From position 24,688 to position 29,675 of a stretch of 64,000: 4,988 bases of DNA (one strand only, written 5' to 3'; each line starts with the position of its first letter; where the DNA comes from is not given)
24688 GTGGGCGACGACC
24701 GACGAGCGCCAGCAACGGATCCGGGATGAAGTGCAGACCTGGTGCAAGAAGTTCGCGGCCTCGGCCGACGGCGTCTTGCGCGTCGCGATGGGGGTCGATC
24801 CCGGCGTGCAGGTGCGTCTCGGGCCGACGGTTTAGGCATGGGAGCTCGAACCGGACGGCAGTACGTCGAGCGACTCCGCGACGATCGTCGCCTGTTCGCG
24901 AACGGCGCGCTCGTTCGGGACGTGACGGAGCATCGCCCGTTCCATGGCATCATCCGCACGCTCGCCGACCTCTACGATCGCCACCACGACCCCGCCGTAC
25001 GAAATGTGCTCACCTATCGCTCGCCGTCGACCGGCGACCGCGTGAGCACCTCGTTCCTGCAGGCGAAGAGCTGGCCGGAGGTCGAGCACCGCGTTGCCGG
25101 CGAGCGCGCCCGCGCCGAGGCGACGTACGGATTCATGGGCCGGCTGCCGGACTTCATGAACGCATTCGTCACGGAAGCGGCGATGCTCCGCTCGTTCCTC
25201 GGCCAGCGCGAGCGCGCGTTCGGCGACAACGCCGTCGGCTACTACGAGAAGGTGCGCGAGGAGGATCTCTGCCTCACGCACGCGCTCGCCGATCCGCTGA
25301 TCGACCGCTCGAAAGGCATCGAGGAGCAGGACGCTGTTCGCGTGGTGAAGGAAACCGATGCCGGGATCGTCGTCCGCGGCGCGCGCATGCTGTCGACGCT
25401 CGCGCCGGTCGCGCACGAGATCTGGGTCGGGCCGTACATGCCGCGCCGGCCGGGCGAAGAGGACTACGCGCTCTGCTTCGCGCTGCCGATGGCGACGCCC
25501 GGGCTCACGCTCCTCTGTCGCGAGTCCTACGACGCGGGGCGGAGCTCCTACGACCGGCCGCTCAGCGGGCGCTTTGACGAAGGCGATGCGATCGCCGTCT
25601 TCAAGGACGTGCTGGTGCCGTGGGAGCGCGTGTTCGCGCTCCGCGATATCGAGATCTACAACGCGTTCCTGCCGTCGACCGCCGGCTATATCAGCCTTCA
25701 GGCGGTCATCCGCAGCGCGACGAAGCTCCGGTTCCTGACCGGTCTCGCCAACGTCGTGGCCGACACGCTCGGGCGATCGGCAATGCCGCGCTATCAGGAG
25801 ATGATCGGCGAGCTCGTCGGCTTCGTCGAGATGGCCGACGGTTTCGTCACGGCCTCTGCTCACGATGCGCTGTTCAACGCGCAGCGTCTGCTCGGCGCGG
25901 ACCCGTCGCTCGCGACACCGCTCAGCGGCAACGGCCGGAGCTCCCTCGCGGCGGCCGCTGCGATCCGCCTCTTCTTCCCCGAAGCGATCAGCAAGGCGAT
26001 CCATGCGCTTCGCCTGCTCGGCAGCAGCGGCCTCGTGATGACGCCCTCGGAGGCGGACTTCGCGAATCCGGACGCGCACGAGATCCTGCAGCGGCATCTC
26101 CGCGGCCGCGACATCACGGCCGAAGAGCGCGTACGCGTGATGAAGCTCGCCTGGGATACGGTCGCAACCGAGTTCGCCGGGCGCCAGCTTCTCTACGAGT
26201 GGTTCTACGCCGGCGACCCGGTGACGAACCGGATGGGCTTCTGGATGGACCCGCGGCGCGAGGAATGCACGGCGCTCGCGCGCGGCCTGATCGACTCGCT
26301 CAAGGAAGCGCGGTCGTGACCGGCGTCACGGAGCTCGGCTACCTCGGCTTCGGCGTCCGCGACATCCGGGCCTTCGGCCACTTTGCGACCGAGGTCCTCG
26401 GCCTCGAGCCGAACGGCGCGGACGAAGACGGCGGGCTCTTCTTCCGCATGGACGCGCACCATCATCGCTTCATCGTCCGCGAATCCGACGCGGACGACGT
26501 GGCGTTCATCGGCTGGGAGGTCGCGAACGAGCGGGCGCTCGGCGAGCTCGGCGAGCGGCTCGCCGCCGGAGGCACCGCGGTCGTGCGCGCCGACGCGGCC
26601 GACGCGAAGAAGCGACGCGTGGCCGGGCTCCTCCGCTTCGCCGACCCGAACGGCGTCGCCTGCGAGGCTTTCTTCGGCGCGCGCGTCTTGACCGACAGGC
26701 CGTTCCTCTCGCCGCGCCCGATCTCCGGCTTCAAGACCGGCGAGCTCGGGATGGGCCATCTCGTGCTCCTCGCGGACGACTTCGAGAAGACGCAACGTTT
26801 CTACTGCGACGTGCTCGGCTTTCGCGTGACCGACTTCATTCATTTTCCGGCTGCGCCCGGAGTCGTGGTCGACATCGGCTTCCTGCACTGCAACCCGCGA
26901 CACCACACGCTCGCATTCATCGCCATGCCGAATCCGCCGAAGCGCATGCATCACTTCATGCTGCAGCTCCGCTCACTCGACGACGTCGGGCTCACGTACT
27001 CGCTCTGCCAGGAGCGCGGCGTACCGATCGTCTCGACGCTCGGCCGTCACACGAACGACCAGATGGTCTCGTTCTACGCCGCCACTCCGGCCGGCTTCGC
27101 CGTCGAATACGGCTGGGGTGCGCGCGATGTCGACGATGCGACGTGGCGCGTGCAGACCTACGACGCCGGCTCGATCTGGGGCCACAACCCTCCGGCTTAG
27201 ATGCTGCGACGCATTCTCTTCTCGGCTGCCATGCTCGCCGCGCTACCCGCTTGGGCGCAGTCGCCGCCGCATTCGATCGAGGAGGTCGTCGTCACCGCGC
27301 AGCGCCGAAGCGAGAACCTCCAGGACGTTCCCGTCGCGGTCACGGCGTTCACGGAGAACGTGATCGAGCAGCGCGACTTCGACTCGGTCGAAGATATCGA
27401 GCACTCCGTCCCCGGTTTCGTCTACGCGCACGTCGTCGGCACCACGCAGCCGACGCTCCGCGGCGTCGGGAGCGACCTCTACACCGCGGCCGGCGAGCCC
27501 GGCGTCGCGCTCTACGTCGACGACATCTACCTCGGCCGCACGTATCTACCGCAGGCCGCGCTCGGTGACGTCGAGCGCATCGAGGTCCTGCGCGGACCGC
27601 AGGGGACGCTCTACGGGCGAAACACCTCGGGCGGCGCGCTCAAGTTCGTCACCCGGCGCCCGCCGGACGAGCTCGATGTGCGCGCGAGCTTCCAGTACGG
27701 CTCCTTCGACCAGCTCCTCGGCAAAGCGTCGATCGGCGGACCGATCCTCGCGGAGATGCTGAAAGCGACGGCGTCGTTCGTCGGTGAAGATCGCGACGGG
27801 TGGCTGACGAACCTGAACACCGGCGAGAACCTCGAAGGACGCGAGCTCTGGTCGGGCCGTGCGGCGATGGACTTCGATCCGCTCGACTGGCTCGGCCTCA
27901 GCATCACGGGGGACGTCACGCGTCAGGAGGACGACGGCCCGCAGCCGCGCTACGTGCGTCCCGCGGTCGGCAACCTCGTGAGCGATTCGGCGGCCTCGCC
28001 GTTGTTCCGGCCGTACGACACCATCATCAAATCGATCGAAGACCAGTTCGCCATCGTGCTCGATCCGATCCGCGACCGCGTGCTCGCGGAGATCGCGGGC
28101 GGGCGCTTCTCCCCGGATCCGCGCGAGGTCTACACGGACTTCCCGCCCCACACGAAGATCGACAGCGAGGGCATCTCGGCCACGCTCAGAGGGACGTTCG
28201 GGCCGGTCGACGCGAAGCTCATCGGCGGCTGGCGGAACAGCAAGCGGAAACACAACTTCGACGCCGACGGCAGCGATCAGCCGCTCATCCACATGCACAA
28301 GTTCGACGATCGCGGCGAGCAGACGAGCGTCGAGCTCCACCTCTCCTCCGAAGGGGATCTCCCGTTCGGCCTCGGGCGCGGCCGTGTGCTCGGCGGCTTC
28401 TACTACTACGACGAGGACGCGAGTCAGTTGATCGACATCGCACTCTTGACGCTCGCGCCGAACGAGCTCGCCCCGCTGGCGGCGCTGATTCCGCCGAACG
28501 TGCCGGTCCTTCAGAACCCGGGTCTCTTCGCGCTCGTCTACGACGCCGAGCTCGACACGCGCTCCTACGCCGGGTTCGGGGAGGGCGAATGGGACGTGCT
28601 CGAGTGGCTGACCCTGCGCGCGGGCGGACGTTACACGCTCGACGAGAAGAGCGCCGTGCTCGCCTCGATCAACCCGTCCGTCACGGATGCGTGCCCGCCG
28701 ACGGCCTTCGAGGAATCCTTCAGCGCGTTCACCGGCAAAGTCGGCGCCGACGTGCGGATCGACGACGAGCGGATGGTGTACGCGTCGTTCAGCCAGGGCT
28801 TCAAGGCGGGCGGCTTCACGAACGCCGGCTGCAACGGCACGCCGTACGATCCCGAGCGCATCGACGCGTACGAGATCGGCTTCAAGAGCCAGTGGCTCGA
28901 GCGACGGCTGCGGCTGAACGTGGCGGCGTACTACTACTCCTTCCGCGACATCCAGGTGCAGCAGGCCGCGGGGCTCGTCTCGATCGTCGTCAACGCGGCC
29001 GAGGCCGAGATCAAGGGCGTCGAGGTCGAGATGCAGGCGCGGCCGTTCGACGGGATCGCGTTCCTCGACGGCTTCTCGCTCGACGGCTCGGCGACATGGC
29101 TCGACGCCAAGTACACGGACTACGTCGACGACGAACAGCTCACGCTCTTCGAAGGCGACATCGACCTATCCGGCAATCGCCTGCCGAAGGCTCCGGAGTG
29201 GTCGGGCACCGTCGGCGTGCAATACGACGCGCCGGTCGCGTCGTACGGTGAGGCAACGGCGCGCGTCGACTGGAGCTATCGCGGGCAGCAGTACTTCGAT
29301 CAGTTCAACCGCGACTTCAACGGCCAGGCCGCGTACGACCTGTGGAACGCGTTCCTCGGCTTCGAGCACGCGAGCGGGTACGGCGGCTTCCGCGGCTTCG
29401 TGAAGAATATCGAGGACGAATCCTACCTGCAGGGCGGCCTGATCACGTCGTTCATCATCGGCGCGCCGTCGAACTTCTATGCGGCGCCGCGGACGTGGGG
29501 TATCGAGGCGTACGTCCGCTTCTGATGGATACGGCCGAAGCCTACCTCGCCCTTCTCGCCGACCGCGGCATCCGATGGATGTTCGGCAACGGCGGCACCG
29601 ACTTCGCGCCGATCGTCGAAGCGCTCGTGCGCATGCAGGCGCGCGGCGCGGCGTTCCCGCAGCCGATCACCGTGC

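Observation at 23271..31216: Unusual six-gene aromatic-type operon combining a diiron HDO, HpaB-like monooxygenase, extradiol dioxygenase, Ser-less hydrolase, TonB receptor and ThDP enzyme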

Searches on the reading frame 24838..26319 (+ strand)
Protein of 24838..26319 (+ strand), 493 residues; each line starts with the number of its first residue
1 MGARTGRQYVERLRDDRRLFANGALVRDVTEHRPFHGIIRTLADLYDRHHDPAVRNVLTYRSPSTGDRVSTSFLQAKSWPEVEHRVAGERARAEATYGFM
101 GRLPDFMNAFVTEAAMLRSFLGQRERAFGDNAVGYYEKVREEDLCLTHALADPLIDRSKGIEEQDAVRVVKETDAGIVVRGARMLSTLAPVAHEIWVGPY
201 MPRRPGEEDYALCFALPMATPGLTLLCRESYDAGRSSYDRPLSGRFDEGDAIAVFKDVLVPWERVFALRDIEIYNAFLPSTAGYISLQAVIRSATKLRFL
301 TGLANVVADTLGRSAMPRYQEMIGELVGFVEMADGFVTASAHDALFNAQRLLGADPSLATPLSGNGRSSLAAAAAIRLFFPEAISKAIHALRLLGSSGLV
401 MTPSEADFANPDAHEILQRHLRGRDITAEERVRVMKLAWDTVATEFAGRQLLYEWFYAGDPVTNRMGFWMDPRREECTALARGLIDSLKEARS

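Call 4: search_protein_families(library=pfam, proteins=[window:24838-26319:+])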
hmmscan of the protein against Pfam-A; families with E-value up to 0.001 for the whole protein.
window:24838-26319:+ (493 aa): 2 families
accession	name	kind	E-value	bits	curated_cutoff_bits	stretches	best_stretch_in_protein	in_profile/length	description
PF11794.13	HpaB_N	-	4.2e-86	289.3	35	1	5-266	1-269/270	4-hydroxyphenylacetate 3-hydroxylase N terminal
PF03241.18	HpaB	-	1.8e-45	155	25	1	283-485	12-201/202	4-hydroxyphenylacetate 3-hydroxylase C terminal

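Call 5: search_protein_families(library=ncbifam, proteins=[window:24838-26319:+])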
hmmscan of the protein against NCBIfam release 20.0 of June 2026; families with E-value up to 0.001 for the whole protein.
window:24838-26319:+ (493 aa): 2 families
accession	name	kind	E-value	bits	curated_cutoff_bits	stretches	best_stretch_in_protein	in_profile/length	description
TIGR02309.1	HpaB-1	equivalog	7e-110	368.4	480.2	1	3-478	1-467/477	4-hydroxyphenylacetate 3-monooxygenase, oxygenase component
TIGR02310.1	HpaB-2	equivalog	3.5e-72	243.7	885.2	1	5-461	14-464/519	4-hydroxyphenylacetate 3-monooxygenase, oxygenase component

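Call 31: search_solved_structures(query=window:24838-26319:+, max_evalue=1e-10)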
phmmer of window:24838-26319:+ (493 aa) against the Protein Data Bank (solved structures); distinct sequences matched with E-value up to 1e-10: 15.
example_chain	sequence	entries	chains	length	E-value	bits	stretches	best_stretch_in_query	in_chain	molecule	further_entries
2yyg_A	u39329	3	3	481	1.6e-86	294.4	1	3-466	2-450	4-hydroxyphenylacetate-3-hydroxylase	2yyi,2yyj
2yyk_A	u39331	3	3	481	1.7e-86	294.4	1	3-464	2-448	4-hydroxyphenylacetate-3-hydroxylase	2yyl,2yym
9lft_A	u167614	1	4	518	3e-86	293.5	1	3-476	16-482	4-Hydroxyphenylacetate-3-monooxygenase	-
4oo2_A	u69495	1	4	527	7.6e-63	216.4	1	5-466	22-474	Chlorophenol-4-monooxygenase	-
6qyh_A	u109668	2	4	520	1.8e-61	211.9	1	5-461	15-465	4-hydroxyphenylacetate 3-monooxygenase oxygenase component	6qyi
6eb0_A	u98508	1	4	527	1.9e-61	211.8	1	5-461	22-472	4-hydroxyphenylacetate 3-monooxygenase, oxygenase subunit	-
6b1b_A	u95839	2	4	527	2e-61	211.7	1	5-461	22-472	4-hydroxyphenylacetate 3-monooxygenase, oxygenase subunit | 4-hydroxyphenylacetate 3-monooxygenase oxygenase component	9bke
7dbw_C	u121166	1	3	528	1.1e-48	169.7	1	4-460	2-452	4-hydroxyphenylacetate 3-hydroxylase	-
9j9j_A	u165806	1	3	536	1.2e-48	169.6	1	4-460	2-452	4-nitrophenol 4-monooxygenase/4-nitrocatechol 2-monooxygenase, oxygenase component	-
3hwc_A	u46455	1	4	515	1.5e-39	139.6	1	4-461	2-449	Chlorophenol-4-monooxygenase component 2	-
4g5e_A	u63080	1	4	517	9.7e-37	130.3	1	4-341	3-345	2,4,6-Trichlorophenol 4-monooxygenase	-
7e8q_A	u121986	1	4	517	2.9e-36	128.8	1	4-456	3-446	Chlorophenol monooxygenase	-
6jhm_A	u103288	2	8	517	3.8e-36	128.4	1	4-456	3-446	Chlorophenol monooxygenase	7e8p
6vjr_A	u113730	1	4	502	4e-21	78.8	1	4-466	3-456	Vinylacetyl-CoA Delta-isomerase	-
1u8v_A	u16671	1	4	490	7.2e-18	68.1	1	5-285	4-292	Gamma-aminobutyrate metabolism dehydratase/isomerase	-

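Call 74: search_solved_structures(query=window:24838-26319:+, max_evalue=1e-80, show_alignments=1)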
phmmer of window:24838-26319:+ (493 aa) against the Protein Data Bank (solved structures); distinct sequences matched with E-value up to 1e-80: 3.
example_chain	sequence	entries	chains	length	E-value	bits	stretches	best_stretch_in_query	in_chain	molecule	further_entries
2yyg_A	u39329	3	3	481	1.6e-86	294.4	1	3-466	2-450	4-hydroxyphenylacetate-3-hydroxylase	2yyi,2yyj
2yyk_A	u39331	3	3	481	1.7e-86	294.4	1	3-464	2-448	4-hydroxyphenylacetate-3-hydroxylase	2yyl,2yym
9lft_A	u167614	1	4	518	3e-86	293.5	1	3-476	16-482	4-Hydroxyphenylacetate-3-monooxygenase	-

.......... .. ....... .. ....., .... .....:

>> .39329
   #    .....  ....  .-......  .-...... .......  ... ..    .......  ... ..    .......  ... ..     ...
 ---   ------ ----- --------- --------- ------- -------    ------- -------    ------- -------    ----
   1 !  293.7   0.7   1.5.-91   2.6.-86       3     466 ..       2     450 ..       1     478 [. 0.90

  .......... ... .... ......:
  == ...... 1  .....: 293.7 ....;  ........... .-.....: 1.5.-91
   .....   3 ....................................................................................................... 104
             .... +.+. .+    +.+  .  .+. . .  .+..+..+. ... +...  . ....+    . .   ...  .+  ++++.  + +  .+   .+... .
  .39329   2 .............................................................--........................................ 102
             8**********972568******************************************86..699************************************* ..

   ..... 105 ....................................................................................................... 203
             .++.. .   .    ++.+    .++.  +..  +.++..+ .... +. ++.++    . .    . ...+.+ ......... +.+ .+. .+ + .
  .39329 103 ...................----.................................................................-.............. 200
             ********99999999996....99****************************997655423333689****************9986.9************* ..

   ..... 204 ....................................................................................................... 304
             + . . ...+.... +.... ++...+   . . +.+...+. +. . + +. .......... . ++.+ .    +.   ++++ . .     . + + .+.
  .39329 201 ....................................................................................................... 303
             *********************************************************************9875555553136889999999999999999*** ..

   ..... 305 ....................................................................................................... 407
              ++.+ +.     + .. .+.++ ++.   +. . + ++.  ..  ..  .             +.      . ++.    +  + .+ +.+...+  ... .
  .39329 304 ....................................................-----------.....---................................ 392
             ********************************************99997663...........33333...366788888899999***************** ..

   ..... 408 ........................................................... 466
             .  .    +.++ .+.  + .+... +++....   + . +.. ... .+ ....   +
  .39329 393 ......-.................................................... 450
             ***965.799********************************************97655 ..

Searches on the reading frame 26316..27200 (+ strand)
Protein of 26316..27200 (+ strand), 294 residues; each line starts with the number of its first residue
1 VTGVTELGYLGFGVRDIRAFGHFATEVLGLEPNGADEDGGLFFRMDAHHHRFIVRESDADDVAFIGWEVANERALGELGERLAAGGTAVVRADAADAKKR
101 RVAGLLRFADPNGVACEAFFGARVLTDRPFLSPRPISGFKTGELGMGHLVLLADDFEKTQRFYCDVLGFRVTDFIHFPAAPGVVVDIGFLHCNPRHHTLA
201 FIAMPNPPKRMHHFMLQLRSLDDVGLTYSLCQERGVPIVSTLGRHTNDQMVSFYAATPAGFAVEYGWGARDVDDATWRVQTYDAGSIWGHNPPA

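Call 4: search_protein_families(library=pfam, proteins=[window:26316-27200:+])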
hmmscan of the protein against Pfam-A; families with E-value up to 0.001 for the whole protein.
window:26316-27200:+ (294 aa): 3 families
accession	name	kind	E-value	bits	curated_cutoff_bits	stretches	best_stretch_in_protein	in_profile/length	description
PF00903.31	Glyoxalase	-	5e-29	101.6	20.6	1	146-265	2-121/121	Glyoxalase/Bleomycin resistance protein/Dioxygenase superfamily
PF22632.2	BphC_D1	-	1.8e-13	50.5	27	1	7-55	1-49/51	Dihydroxybiphenyl dioxygenase BphC D1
PF22677.2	Ble-like_N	-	0.00031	20.9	24.5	0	148-175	4-30/41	Bleomycin resistance protein-like N-terminal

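Call 5: search_protein_families(library=ncbifam, proteins=[window:26316-27200:+])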
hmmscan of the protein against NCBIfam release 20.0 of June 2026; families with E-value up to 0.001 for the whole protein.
window:26316-27200:+ (294 aa): 5 families
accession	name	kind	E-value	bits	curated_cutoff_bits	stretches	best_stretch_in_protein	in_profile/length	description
TIGR03213.1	23dbph12diox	equivalog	4.2e-108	361.1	366.45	1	4-291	1-286/287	biphenyl-2,3-diol 1,2-dioxygenase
NF045631.1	exdiol_diox_HsaC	equivalog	4.7e-77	259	450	1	5-291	2-291/296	iron-dependent extradiol dioxygenase HsaC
TIGR03211.1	catechol_2_3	equivalog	5.4e-28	98.1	320.2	1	3-288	1-289/303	catechol 2,3-dioxygenase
TIGR02295.1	HpaD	equivalog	3.9e-17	62.4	321.4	1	8-291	6-288/298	3,4-dihydroxyphenylacetate 2,3-dioxygenase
NF000495.1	FosK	exception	0.00093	19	280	0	4-119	2-110/132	fosfomycin resistance glutathione transferase FosK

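Call 67: search_solved_structures(query=window:26316-27200:+, max_evalue=1e-30, show_alignments=1)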
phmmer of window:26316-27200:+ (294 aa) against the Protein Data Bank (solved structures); distinct sequences matched with E-value up to 1e-30: 10.
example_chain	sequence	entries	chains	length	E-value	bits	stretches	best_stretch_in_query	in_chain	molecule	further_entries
1han_A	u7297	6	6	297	2e-85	289.9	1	4-291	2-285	2,3-DIHYDROXYBIPHENYL 1,2-DIOXYGENASE | BIPHENYL-2,3-DIOL 1,2-DIOXYGENASE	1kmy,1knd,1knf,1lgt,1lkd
1dhy_A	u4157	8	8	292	3.7e-72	246.3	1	4-291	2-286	2,3-DIHYDROXYBIPHENYL 1,2-DIOXYGENASE | 2,3-DIHYDROXYBIPHENYL-1,2-DIOXYGENASE | 2,3-Dihydroxybiphenyl dioxygenase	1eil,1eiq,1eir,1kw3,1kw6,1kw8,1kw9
1kwb_B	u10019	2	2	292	8.3e-71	241.9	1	4-291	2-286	2,3-Dihydroxybiphenyl dioxygenase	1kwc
6l3w_A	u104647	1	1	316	2.6e-61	210.7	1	6-291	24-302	Extra-diol dioxygenase BphC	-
2zi8_A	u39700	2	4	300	2.8e-61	210.6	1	4-291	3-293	PROBABLE BIPHENYL-2,3-DIOL 1,2-DIOXYGENASE BPHC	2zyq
2ehz_A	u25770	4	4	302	1e-60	208.7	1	3-291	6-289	1,2-dihydroxynaphthalene dioxygenase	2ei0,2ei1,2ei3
2ei2_A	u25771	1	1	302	1.2e-60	208.6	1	3-291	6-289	1,2-dihydroxynaphthalene dioxygenase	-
23al_A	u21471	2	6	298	1.8e-60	207.9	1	2-290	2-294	Glyoxalase/bleomycin resistance protein/dioxygenase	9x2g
2wl3_A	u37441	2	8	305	1.9e-60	207.9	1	1-272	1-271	CATECHOL 2,3-DIOXYGENASE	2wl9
3vb0_A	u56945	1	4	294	7.8e-48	166.5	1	4-291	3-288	Glyoxalase/bleomycin resistance protein/dioxygenase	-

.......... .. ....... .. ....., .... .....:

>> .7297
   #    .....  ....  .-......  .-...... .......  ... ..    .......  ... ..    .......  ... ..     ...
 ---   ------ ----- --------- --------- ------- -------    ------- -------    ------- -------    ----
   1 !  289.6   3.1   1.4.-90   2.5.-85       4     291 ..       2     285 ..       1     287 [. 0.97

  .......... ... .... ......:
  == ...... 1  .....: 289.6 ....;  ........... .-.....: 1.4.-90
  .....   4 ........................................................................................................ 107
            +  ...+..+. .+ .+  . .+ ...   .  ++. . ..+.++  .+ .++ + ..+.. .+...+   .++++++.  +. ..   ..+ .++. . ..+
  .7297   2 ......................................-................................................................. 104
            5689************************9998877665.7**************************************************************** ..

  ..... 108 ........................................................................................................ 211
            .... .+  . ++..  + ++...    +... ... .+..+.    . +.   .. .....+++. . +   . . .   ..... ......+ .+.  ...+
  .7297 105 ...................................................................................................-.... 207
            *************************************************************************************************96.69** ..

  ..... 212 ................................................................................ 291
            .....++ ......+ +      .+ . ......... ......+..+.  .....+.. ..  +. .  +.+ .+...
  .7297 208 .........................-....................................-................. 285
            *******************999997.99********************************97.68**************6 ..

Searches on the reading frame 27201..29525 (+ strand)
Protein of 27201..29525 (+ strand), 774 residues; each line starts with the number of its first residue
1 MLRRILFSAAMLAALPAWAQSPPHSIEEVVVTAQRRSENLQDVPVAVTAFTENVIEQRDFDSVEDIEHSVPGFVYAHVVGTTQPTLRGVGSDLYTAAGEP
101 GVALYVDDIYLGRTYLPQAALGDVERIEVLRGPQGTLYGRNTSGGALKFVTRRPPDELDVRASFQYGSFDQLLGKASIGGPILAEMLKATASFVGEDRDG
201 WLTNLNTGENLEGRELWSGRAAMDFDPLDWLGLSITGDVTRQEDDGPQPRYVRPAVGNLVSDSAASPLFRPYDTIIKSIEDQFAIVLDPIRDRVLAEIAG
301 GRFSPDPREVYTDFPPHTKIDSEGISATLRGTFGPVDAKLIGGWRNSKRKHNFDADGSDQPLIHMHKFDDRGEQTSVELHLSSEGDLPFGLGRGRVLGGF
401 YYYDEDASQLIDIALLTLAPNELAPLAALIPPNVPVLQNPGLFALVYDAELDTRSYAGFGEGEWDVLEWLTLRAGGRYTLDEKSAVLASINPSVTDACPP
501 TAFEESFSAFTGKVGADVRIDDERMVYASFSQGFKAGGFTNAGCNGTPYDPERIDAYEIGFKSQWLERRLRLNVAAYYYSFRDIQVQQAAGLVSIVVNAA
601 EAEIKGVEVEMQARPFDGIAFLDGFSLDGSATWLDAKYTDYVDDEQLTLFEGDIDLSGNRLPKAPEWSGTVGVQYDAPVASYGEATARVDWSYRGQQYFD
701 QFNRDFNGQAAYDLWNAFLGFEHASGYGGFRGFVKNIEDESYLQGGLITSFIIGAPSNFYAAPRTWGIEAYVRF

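Call 4: search_protein_families(library=pfam, proteins=[window:27201-29525:+])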
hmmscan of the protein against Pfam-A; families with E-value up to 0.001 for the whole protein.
window:27201-29525:+ (774 aa): 2 families
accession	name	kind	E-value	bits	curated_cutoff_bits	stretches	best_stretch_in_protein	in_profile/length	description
PF00593.30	TonB_dep_Rec_b-barrel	-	9.9e-47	161.2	27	1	302-736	42-435/436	TonB dependent receptor-like, beta-barrel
PF07715.20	Plug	-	1.8e-15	57.8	23.9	1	40-146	2-107/107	TonB-dependent Receptor Plug Domain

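Call 5: search_protein_families(library=ncbifam, proteins=[window:27201-29525:+])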
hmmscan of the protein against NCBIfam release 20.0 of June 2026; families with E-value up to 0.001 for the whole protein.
window:27201-29525:+ (774 aa): 28 families (the best 25 are shown)
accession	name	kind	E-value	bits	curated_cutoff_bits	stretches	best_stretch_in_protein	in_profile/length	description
TIGR01783.1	TonB-siderophor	subfamily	3.2e-49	168.1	223.5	2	470-774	377-649/649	TonB-dependent siderophore receptor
TIGR01785.1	TonB-hemin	subfamily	3.2e-23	82.1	316.85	2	27-163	2-140/677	TonB-dependent heme/hemoglobin receptor family protein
TIGR01779.1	TonB-B12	equivalog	9.4e-21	74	599.7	1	9-207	11-208/614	TonB-dependent vitamin B12 receptor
TIGR01786.1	TonB-hemlactrns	subfamily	6.5e-17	61.1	323.75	2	451-682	388-618/719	TonB-dependent hemoglobin/transferrin/lactoferrin family receptor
NF010010.0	PRK13483.1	equivalog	6.5e-16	57.5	927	1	16-158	22-169/660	ligand-gated channel protein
NF007465.0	PRK10044.1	equivalog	1.5e-15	56.4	803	2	10-167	47-202/726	ferrichrome porin FhuA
NF053590.1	TonB_dep_TOL0244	equivalog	1.3e-14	53.8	645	2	120-170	108-158/604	TOL_0244 family TonB-dependent receptor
NF007926.1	PRK10641.1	equivalog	2.1e-12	46.4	836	1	5-164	6-166/617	TonB-dependent vitamin B12 receptor BtuB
NF041535.1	TonB_rec_PqqU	equivalog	2.2e-12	46.1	1200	1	81-172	58-150/676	TonB-dependent receptor PqqU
NF049960.1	siderphRecptFauA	equivalog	4.3e-12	45.3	900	2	31-184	65-214/727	TonB-dependent alcaligin siderophore receptor FauA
NF010650.0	PRK14049.1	equivalog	1.1e-11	43.6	904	1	124-182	160-218/729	ferrioxamine B receptor precursor protein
NF010038.0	PRK13513.1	equivalog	1.9e-10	39.9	942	1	24-157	33-170/659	ligand-gated channel protein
NF049945.1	TonB_dep_FCYXU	equivalog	2e-10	39.9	825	1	23-205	33-222/697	TonB-dependent receptor, FCYXU motif-type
NF007478.2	PRK10064.1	equivalog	3.1e-09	35.7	745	1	4-153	10-159/663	catecholate siderophore receptor CirA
TIGR04056.1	OMP_RagA_SusC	subfamily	1e-08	34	368.25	1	536-656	640-756/981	SusC/RagA family TonB-linked outer membrane protein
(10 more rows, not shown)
